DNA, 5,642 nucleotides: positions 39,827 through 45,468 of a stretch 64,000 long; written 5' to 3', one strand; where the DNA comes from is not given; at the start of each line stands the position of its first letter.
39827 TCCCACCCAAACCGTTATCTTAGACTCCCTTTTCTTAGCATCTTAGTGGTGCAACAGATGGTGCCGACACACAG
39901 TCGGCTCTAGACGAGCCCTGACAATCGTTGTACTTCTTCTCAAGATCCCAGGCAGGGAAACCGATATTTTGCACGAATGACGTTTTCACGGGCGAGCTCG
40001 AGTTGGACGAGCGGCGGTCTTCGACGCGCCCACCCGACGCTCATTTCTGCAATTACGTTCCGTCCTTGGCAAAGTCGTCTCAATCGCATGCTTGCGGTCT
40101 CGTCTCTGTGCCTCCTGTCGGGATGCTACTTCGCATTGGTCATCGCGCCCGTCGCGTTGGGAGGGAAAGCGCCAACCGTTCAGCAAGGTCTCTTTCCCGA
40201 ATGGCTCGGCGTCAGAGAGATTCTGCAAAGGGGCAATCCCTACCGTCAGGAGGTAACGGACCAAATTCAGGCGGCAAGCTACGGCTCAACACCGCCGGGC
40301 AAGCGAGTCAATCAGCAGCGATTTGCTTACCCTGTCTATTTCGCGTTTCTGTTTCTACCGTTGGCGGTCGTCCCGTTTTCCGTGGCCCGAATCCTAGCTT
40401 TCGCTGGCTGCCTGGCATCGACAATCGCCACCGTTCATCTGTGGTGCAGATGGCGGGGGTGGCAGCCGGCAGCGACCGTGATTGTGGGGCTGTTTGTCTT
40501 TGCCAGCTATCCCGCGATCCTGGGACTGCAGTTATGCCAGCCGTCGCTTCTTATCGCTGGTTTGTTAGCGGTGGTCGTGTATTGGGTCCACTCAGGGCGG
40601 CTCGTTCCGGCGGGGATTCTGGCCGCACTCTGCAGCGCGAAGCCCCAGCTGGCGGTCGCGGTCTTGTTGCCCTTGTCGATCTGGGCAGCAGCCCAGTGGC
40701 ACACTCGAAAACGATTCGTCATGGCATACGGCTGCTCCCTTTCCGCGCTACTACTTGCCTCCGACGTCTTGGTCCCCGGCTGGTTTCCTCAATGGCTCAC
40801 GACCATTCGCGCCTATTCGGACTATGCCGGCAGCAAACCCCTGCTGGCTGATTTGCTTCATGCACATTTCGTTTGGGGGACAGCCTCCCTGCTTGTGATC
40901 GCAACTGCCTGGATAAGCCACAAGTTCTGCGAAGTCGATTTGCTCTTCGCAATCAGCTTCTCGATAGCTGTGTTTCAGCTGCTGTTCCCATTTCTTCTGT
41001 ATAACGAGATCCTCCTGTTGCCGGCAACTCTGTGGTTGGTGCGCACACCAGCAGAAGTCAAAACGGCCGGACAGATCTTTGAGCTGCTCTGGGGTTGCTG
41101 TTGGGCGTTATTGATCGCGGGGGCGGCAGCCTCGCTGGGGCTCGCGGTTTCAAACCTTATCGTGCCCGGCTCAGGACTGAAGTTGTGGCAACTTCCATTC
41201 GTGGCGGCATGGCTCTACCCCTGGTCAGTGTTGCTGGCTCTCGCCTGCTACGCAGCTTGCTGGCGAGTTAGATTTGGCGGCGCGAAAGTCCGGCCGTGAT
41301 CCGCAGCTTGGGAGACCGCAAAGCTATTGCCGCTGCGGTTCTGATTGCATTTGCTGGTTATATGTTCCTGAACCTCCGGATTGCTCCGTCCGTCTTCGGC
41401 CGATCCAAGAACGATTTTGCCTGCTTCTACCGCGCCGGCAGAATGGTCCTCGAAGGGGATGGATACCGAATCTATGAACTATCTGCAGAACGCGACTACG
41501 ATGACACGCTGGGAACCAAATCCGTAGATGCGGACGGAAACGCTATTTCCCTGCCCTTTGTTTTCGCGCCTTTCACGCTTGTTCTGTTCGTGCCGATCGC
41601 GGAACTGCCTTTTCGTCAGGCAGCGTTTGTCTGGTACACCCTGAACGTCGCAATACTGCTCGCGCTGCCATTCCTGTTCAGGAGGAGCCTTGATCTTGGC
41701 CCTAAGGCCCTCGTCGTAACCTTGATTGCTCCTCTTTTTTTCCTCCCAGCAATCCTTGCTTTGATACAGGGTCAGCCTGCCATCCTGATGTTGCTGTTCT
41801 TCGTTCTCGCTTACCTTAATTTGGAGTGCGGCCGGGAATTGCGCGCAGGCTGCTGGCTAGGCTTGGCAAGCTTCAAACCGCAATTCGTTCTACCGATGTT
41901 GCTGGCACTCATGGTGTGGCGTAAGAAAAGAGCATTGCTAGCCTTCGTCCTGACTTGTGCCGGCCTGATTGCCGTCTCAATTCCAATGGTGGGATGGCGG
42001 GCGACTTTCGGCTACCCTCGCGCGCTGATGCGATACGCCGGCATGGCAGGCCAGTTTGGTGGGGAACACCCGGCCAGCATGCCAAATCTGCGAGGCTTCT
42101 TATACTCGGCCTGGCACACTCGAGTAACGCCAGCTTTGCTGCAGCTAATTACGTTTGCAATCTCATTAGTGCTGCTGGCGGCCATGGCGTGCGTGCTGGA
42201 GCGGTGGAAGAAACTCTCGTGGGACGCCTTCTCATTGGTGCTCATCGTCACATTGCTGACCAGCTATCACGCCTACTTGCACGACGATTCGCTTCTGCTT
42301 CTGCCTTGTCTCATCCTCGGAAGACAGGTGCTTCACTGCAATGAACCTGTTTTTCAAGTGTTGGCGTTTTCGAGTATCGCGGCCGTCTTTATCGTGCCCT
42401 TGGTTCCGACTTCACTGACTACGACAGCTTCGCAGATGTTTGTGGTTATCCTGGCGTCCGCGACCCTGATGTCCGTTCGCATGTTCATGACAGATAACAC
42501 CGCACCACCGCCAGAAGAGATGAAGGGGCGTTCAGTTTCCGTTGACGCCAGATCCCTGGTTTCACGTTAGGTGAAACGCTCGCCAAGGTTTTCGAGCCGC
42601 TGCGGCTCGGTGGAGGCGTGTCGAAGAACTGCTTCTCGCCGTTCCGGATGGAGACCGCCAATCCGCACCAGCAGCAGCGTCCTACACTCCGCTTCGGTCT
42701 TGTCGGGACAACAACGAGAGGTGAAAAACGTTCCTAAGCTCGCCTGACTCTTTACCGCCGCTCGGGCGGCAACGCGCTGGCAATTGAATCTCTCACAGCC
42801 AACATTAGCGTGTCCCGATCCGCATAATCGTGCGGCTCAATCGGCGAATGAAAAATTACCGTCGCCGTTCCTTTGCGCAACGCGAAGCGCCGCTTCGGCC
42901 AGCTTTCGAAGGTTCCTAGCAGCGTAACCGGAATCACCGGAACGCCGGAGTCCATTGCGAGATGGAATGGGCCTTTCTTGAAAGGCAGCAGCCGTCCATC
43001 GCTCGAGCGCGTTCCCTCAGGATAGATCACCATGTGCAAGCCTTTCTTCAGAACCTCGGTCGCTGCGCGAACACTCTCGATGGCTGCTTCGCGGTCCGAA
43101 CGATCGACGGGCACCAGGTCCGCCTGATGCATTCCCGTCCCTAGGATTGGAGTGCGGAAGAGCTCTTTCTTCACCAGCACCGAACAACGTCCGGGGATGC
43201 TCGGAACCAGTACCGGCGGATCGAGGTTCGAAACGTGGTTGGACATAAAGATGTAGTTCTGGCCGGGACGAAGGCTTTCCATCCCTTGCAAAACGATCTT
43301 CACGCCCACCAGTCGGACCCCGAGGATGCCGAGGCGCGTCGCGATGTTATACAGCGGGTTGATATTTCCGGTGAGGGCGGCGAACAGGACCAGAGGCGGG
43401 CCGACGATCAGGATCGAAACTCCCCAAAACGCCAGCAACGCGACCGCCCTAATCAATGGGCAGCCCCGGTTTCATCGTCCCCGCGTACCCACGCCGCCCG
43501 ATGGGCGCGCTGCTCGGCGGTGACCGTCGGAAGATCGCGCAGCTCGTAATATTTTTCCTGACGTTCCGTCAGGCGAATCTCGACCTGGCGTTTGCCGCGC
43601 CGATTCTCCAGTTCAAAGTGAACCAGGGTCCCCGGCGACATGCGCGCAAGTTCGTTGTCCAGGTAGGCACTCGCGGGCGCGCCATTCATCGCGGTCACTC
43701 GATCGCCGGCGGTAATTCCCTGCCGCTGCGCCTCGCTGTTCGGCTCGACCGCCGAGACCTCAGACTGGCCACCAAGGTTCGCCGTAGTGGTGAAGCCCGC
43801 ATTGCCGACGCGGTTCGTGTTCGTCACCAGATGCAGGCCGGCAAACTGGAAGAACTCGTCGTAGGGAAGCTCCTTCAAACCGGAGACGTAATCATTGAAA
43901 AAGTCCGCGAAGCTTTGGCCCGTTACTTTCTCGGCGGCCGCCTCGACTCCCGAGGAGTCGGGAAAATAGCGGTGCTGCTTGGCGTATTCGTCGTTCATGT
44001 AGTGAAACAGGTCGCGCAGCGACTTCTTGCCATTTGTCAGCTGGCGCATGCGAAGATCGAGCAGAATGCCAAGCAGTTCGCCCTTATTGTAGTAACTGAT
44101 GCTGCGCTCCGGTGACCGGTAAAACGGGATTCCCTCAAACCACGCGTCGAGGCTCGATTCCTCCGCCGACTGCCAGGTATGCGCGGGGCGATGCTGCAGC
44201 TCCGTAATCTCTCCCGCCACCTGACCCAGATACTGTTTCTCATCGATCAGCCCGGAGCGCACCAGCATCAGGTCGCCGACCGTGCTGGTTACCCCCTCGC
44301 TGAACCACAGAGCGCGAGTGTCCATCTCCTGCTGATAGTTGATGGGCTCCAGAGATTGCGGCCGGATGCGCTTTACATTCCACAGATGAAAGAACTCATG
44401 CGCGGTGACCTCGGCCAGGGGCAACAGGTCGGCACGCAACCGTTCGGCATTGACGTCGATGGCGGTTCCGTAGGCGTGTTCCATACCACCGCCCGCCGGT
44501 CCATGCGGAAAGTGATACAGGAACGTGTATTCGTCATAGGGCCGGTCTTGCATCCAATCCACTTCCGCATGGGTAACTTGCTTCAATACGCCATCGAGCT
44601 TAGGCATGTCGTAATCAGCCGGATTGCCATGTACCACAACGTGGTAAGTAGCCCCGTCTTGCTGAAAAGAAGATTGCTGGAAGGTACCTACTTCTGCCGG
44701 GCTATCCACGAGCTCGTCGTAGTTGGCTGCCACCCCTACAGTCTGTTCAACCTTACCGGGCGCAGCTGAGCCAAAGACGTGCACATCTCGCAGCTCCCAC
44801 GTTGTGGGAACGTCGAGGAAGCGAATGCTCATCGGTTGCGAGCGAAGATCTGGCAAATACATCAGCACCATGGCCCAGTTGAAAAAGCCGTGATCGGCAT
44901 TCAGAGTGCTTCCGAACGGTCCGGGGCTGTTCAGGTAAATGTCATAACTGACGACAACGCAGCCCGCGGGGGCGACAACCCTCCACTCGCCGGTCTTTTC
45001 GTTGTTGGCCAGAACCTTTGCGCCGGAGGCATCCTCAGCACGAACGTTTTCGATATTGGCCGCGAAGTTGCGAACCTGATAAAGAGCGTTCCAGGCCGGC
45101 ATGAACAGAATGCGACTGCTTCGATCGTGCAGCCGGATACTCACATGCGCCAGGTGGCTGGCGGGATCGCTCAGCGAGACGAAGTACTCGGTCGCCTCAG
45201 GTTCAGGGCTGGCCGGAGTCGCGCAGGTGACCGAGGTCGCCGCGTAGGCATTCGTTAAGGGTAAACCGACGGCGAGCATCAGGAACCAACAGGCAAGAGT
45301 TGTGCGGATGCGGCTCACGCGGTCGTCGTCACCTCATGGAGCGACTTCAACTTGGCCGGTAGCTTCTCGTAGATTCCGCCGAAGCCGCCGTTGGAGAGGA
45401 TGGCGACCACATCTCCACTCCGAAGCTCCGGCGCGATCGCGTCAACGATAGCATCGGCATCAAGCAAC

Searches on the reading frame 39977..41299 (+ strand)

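Call 44: search_protein_families(library=pfam, proteins=[window:39977-41299:+], max_evalue=0.00001)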
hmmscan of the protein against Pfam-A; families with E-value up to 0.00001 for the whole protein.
window:39977-41299:+ (440 aa): 1 family
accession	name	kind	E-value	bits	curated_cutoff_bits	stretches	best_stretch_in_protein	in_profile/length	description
PF09594.16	GT87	-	2e-12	47.8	25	1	116-315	1-211/237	Glycosyltransferase family 87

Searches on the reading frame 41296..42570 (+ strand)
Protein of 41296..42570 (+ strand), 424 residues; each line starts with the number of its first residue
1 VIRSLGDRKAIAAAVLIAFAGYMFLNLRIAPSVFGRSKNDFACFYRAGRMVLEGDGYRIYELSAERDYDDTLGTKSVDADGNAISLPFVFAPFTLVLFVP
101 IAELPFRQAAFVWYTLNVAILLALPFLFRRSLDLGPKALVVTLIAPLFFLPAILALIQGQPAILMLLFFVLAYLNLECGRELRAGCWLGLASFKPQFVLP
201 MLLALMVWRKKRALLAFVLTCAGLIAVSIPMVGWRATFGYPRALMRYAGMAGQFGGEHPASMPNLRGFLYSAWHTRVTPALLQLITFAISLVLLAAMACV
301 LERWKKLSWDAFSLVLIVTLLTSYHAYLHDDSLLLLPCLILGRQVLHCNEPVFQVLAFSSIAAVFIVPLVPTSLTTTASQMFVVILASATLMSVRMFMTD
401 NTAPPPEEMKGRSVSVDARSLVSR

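Call 44: search_protein_families(library=pfam, proteins=[window:41296-42570:+], max_evalue=0.00001)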
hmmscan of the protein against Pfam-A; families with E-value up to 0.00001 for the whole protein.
window:41296-42570:+ (424 aa): 1 family
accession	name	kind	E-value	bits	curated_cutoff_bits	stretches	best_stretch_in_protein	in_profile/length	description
PF09594.16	GT87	-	1.9e-21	77.4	25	1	88-323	1-236/237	Glycosyltransferase family 87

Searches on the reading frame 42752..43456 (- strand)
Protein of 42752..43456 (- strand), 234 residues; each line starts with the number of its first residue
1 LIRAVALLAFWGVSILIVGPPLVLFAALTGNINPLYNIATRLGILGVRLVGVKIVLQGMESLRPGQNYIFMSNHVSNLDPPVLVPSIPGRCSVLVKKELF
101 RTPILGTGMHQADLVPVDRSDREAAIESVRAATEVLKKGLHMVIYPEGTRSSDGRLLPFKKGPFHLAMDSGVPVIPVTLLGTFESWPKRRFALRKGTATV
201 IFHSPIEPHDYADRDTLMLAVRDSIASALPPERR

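Call 44: search_protein_families(library=pfam, proteins=[window:42752-43456:-], max_evalue=0.00001)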
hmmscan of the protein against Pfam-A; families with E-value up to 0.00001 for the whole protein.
window:42752-43456:- (234 aa): 1 family
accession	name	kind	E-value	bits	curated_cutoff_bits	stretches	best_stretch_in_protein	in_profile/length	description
PF01553.26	Acyltransferase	-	2.1e-32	112.2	23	1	54-178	2-130/132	Acyltransferase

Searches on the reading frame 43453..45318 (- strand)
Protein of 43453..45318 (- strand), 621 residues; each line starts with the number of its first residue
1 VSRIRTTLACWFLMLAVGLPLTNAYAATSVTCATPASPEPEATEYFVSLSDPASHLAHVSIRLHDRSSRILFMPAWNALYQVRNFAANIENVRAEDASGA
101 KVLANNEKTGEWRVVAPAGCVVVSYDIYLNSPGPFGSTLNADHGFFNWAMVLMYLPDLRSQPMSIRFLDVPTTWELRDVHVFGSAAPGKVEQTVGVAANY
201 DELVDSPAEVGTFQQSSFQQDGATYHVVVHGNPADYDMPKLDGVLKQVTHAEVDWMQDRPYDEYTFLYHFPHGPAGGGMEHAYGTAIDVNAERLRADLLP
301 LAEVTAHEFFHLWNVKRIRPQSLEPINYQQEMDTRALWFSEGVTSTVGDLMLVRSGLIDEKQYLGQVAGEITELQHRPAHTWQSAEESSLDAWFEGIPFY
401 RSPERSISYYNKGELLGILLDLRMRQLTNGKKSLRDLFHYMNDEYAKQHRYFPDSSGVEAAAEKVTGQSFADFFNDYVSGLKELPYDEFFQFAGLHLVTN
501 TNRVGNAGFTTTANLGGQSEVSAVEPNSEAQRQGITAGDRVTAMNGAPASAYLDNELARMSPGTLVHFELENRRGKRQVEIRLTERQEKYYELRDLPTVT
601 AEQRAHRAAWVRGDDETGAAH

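Call 3: search_protein_families(library=pfam, proteins=[window:43453-45318:-], max_evalue=0.01)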
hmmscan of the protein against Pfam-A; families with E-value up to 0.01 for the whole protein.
window:43453-45318:- (621 aa): 5 families
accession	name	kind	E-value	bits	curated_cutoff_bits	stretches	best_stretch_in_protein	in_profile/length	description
PF05299.18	Peptidase_M61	-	1.7e-39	135.3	22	1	303-416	4-118/118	M61 glycyl aminopeptidase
PF17899.6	Peptidase_M61_N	-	1.1e-28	100.8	23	1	45-211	2-167/168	Peptidase M61 N-terminal domain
PF00595.29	PDZ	-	0.0002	22.1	23.2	1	508-551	13-59/81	PDZ domain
PF17820.7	PDZ_6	-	0.00025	21.2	27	1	520-548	1-29/54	PDZ domain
PF13180.12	PDZ_2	-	0.00087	20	27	1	521-581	16-78/80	PDZ domain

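Call 4: search_protein_families(library=ncbifam, proteins=[window:43453-45318:-], max_evalue=0.01)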
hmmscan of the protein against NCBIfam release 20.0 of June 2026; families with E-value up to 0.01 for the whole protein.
window:43453-45318:- (621 aa): 6 families
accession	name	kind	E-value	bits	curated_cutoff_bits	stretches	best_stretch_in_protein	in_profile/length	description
TIGR02037.1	degP_htrA_DO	subfamily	2e-05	23.7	416.2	1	521-589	263-333/434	Do family serine endopeptidase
NF041199.1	trx7_PDZ_seleno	equivalog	0.00023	20.2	300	1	518-584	204-273/390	Trx7/PDZ domain-containing (seleno)protein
NF007526.1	PRK10139.1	equivalog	0.00032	19.5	756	1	520-585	294-361/456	serine endoprotease DegQ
NF008189.1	PRK10942.1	equivalog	0.0011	17.6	720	1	521-585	317-383/477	serine endoprotease DegP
NF008147.1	PRK10898.1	equivalog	0.009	15.2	408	0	520-584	282-346/352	outer membrane-stress sensor serine endopeptidase DegS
NF008046.0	PRK10779.1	equivalog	0.0096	15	477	0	519-584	224-288/450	sigma E protease regulator RseP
